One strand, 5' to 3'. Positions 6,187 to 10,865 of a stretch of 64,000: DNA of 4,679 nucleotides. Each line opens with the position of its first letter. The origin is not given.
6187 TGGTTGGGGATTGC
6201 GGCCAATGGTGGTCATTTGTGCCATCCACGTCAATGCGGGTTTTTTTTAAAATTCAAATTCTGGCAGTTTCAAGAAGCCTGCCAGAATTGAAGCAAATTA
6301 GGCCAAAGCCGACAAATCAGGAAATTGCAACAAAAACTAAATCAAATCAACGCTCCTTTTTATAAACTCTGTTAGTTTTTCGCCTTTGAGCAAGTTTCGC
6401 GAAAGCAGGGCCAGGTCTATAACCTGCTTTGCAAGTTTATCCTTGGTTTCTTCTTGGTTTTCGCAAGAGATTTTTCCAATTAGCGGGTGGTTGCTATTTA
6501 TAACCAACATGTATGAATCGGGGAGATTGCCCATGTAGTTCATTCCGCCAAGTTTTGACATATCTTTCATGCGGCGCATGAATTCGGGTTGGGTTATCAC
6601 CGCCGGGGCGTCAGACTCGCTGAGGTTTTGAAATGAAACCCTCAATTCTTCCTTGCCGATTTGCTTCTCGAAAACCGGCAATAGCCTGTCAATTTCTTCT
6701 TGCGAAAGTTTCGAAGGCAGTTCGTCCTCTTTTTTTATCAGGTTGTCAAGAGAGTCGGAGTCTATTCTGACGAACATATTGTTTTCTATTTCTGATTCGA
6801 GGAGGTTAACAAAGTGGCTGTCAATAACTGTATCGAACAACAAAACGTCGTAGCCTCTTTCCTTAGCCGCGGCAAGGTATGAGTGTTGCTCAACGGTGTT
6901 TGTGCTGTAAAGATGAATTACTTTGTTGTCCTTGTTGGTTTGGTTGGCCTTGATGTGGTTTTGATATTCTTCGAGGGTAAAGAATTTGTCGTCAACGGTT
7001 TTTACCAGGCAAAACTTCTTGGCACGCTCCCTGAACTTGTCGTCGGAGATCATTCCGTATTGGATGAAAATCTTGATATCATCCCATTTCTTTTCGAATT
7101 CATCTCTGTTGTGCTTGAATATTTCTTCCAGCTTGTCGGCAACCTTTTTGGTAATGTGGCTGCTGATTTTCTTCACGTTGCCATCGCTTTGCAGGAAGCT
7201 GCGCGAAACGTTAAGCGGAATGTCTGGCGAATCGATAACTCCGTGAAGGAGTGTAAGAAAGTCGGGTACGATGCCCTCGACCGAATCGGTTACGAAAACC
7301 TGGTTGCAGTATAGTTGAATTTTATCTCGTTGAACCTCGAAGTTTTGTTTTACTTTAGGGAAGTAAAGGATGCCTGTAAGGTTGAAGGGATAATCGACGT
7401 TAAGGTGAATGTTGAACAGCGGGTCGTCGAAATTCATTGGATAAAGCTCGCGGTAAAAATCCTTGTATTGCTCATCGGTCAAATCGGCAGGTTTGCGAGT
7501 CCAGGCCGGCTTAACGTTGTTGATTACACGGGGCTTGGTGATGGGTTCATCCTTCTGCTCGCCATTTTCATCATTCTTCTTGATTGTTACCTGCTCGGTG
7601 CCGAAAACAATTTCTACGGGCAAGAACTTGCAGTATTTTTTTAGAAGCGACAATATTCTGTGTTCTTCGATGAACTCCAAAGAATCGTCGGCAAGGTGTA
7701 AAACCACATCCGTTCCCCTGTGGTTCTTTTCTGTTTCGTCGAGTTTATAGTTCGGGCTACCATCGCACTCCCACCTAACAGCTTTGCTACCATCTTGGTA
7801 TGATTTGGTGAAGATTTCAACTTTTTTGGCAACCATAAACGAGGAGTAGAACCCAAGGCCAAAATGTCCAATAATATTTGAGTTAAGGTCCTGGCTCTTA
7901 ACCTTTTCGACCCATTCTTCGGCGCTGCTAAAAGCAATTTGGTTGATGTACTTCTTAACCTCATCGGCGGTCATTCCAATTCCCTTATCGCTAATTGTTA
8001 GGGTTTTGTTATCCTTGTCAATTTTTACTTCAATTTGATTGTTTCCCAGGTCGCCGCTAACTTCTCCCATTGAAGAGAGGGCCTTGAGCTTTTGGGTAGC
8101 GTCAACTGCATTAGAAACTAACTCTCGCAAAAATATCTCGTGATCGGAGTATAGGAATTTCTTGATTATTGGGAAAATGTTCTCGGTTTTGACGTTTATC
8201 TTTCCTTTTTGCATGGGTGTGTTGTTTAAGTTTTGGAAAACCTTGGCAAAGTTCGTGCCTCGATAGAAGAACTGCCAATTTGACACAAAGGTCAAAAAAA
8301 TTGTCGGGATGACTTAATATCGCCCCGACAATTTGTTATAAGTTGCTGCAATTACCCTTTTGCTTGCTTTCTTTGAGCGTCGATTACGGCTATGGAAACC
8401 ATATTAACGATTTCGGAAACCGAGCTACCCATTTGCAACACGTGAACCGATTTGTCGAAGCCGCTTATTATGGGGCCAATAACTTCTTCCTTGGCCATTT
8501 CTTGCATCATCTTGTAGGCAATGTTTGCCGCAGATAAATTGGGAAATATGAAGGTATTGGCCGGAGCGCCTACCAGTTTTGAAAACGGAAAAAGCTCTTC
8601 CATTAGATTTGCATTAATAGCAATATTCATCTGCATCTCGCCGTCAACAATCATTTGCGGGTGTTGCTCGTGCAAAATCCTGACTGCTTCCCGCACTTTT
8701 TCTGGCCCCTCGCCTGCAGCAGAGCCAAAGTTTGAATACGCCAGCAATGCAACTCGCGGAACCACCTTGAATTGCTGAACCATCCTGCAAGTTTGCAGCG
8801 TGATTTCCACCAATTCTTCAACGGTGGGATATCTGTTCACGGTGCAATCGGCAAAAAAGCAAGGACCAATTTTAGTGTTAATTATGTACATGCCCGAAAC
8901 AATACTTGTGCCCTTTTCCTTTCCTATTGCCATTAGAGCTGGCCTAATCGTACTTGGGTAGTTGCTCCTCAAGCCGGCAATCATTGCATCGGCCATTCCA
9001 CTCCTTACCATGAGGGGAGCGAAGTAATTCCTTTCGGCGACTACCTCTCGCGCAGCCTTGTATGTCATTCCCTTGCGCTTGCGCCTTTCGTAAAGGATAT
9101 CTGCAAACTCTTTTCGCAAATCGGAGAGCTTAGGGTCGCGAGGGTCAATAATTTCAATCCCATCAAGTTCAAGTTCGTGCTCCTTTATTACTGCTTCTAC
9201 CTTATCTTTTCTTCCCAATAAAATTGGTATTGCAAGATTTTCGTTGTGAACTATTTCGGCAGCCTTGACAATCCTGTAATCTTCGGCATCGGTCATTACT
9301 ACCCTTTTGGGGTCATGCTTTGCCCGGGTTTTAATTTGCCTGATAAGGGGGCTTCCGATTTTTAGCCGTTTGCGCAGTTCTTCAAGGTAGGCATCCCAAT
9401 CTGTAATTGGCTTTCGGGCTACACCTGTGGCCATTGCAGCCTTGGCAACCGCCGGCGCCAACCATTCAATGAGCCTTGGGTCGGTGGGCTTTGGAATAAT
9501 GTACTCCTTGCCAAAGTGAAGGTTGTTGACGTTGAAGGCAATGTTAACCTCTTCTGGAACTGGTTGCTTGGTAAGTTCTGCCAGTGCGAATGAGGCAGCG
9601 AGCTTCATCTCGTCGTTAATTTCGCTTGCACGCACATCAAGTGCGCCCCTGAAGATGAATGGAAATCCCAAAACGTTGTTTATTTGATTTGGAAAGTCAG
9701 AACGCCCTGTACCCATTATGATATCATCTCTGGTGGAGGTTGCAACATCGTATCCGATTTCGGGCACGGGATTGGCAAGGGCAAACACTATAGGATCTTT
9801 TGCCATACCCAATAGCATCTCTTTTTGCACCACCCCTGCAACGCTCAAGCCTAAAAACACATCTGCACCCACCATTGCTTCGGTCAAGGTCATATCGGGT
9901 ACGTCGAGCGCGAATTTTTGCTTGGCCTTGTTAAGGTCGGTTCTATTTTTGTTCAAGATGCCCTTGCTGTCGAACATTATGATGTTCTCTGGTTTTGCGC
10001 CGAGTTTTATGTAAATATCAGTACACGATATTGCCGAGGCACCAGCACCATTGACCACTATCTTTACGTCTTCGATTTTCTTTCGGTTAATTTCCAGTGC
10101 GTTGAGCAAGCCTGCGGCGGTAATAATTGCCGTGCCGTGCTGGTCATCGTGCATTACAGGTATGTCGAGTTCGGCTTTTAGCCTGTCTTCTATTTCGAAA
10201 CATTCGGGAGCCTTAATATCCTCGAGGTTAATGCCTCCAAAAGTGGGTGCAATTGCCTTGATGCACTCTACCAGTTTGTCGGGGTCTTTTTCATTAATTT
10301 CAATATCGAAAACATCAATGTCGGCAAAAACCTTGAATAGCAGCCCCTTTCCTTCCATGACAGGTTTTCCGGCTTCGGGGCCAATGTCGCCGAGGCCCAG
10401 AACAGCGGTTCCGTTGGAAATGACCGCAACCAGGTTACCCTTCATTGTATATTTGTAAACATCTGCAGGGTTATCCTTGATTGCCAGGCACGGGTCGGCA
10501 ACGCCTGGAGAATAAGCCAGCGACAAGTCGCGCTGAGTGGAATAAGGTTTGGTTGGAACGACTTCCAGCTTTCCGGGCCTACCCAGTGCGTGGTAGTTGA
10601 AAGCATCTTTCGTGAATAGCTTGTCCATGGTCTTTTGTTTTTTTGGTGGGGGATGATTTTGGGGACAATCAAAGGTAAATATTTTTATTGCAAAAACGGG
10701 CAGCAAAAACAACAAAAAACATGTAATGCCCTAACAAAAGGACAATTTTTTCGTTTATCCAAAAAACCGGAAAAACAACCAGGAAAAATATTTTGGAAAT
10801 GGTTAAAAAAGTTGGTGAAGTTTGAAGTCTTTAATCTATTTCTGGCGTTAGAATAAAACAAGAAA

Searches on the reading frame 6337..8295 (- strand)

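Call 46: search_protein_families(library=pfam, proteins=[window:6337-8295:-], max_evalue=0.0001)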
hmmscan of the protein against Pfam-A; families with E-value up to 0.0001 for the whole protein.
window:6337-8295:- (652 aa): 3 families
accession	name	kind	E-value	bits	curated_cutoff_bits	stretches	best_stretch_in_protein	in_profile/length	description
PF00183.23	HSP90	-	7.4e-57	193.9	24.4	1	242-629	66-460/518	Hsp90 protein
PF13589.12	HATPase_c_3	-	1.9e-12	47.8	25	1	54-176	5-104/137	Histidine kinase-, DNA gyrase B-, and HSP90-like ATPase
PF02518.31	HATPase_c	-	1.1e-07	32.8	26.4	1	56-201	10-107/111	Histidine kinase-, DNA gyrase B-, and HSP90-like ATPase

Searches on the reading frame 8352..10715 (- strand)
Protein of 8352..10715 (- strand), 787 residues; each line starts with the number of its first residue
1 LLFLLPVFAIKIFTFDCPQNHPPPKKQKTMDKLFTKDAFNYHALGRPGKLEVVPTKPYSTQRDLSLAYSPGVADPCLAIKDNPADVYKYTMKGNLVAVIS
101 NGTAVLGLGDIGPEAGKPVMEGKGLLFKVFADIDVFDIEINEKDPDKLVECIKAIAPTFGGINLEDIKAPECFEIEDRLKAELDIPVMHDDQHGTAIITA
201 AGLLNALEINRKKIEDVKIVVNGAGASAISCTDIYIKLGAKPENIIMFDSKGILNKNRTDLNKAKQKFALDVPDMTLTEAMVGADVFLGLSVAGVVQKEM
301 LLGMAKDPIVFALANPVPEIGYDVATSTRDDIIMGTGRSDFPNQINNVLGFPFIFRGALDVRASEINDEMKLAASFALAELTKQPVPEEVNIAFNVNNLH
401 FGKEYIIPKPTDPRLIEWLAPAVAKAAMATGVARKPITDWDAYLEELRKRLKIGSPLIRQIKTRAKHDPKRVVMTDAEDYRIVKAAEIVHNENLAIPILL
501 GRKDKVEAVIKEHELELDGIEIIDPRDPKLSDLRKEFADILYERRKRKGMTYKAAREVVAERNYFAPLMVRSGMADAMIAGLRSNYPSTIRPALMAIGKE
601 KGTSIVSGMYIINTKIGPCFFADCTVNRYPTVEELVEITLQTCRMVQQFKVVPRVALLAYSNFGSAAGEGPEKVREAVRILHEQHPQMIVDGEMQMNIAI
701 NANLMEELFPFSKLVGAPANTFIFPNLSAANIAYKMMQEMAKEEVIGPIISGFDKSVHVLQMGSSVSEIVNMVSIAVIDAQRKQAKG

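Call 46: search_protein_families(library=pfam, proteins=[window:8352-10715:-], max_evalue=0.0001)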
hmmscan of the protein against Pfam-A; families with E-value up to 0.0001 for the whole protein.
window:8352-10715:- (787 aa): 3 families
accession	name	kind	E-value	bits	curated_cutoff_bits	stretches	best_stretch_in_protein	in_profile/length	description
PF01515.24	PTA_PTB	-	3e-99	332.8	24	1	458-777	3-319/319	Phosphate acetyl/butaryl transferase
PF00390.24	malic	-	3.9e-31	108.7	23.1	1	48-180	2-182/182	Malic enzyme, N-terminal domain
PF03949.21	Malic_M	-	3.9e-22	79.2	23.5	1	194-398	3-241/258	Malic enzyme, NAD binding domain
